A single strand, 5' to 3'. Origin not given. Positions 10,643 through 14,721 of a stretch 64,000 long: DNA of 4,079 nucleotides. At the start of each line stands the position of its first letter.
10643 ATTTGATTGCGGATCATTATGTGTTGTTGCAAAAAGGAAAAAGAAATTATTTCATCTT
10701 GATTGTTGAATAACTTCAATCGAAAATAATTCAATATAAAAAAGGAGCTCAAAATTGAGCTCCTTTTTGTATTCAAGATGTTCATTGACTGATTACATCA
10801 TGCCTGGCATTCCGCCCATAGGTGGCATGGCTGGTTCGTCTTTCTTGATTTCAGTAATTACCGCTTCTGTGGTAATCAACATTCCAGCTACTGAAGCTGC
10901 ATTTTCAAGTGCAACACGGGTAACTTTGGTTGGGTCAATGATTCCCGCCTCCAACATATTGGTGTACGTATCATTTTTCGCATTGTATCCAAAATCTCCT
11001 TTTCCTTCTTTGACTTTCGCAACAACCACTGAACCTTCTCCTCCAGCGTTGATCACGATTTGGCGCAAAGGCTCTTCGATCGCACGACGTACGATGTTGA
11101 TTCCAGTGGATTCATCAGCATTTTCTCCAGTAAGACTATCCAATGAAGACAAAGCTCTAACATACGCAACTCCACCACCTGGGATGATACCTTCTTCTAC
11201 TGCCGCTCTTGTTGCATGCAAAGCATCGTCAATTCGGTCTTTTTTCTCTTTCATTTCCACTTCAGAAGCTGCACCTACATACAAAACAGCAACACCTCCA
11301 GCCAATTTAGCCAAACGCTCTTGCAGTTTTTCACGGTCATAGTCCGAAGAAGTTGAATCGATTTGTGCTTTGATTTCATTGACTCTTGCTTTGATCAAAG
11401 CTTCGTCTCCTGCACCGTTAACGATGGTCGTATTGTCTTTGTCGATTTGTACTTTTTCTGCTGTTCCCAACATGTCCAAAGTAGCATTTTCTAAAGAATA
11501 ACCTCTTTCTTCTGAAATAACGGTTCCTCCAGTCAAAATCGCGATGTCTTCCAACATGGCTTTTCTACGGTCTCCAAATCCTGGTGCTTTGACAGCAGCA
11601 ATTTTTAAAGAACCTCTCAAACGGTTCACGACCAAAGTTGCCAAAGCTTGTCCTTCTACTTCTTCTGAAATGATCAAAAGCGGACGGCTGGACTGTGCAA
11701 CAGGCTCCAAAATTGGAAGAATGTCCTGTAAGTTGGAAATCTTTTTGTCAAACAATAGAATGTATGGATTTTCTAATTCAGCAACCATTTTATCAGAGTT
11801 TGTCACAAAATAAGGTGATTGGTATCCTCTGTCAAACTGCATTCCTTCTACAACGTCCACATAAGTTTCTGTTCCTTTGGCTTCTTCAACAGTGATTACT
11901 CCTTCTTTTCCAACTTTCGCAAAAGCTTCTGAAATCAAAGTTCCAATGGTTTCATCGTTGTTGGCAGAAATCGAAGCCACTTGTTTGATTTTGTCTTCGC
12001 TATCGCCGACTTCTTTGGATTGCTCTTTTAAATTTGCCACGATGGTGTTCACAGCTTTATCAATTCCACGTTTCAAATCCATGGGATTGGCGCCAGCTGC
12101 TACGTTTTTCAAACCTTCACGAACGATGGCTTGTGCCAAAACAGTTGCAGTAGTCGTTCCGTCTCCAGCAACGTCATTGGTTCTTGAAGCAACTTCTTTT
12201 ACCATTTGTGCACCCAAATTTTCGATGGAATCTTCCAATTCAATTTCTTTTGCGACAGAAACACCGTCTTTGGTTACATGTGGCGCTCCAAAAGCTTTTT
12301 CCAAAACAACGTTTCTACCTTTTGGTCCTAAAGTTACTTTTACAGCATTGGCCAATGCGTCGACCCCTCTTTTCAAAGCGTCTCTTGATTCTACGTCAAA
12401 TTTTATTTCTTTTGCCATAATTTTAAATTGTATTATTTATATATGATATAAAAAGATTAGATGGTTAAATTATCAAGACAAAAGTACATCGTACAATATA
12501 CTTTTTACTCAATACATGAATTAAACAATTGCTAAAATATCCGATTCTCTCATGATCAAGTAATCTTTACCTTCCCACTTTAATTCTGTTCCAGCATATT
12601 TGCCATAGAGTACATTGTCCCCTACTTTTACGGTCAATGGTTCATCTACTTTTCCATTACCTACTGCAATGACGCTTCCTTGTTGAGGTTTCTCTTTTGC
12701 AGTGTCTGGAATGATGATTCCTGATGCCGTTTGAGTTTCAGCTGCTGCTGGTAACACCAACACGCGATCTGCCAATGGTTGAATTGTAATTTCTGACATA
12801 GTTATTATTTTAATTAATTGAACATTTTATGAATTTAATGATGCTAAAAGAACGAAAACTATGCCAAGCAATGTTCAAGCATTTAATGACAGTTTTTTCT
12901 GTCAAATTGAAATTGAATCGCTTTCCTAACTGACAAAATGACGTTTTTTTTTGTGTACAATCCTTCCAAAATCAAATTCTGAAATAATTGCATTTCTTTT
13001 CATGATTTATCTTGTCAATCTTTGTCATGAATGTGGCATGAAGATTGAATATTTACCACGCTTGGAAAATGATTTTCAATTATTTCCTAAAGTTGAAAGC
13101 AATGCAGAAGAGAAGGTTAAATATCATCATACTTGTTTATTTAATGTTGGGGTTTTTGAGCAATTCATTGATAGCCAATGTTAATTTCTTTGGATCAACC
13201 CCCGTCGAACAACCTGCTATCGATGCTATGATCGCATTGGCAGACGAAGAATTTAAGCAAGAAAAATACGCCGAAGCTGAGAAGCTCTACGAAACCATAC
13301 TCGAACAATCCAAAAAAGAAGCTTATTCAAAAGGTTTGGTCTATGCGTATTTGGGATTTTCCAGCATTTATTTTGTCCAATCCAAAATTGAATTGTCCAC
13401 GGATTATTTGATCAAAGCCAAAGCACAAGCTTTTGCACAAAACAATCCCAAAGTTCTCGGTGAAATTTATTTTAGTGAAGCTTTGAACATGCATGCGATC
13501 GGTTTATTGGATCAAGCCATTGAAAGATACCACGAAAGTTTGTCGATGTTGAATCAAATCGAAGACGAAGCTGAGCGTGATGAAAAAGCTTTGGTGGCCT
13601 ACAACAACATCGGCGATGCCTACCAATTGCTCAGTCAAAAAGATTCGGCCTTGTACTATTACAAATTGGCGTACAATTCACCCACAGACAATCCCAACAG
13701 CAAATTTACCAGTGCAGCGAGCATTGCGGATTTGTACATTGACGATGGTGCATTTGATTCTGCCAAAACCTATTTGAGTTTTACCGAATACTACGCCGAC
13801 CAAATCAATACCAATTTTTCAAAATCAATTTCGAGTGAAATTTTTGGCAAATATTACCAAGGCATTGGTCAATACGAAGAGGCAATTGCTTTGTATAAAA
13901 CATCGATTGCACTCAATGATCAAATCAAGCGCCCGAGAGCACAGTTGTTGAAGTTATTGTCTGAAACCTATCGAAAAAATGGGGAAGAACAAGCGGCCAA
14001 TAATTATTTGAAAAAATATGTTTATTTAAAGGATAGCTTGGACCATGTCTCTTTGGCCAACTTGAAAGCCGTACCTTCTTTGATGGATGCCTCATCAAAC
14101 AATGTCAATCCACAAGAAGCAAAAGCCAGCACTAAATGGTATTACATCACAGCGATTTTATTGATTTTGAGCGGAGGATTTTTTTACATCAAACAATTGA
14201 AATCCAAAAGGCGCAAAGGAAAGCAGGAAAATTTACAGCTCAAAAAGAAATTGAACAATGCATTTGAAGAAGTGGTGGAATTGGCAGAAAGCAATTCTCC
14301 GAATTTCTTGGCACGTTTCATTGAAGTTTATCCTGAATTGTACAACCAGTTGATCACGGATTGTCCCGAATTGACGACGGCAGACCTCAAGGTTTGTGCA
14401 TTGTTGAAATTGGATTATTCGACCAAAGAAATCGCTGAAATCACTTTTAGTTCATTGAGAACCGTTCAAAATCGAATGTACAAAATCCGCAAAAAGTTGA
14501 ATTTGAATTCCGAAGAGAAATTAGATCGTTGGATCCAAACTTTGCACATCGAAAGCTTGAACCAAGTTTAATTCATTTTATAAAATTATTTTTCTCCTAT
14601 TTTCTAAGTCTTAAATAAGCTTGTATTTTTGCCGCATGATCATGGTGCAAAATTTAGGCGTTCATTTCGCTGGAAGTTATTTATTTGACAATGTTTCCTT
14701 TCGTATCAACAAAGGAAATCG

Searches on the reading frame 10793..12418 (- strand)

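Call 79: search_protein_families(library=pfam, proteins=[window:10793-12418:-], max_evalue=0.00001)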
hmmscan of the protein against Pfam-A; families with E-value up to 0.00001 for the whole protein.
window:10793-12418:- (541 aa): 1 family
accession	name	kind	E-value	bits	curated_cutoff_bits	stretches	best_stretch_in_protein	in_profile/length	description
PF00118.29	Cpn60_TCP1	-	9.3e-78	262.5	34.3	1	22-523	1-488/490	TCP-1/cpn60 chaperonin family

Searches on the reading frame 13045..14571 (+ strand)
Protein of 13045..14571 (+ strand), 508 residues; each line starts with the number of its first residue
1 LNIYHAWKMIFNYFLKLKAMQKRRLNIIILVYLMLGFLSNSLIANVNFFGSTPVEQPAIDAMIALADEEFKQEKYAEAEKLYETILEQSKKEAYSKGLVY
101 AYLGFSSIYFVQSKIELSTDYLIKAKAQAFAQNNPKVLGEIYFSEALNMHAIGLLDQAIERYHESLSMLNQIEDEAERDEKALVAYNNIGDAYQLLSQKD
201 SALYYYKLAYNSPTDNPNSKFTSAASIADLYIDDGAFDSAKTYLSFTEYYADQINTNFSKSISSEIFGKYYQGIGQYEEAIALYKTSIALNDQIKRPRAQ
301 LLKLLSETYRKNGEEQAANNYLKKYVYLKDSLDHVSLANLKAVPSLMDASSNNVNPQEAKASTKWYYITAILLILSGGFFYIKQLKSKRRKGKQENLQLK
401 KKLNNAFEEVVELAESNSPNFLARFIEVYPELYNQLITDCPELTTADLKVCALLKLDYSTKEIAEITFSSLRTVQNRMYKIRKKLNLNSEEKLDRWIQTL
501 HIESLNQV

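Call 79: search_protein_families(library=pfam, proteins=[window:13045-14571:+], max_evalue=0.00001)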
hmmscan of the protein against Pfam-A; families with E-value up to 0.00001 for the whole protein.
window:13045-14571:+ (508 aa): 3 families
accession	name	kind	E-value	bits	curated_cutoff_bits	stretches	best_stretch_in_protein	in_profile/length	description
PF13424.12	TPR_12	-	1.2e-15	57.9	30.1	0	151-211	8-73/77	Tetratricopeptide repeat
PF07719.23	TPR_2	-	2.1e-07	30.9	27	0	60-89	2-31/34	Tetratricopeptide repeat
PF00515.34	TPR_1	-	5.4e-06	26.4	27.8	0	185-209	3-27/34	Tetratricopeptide repeat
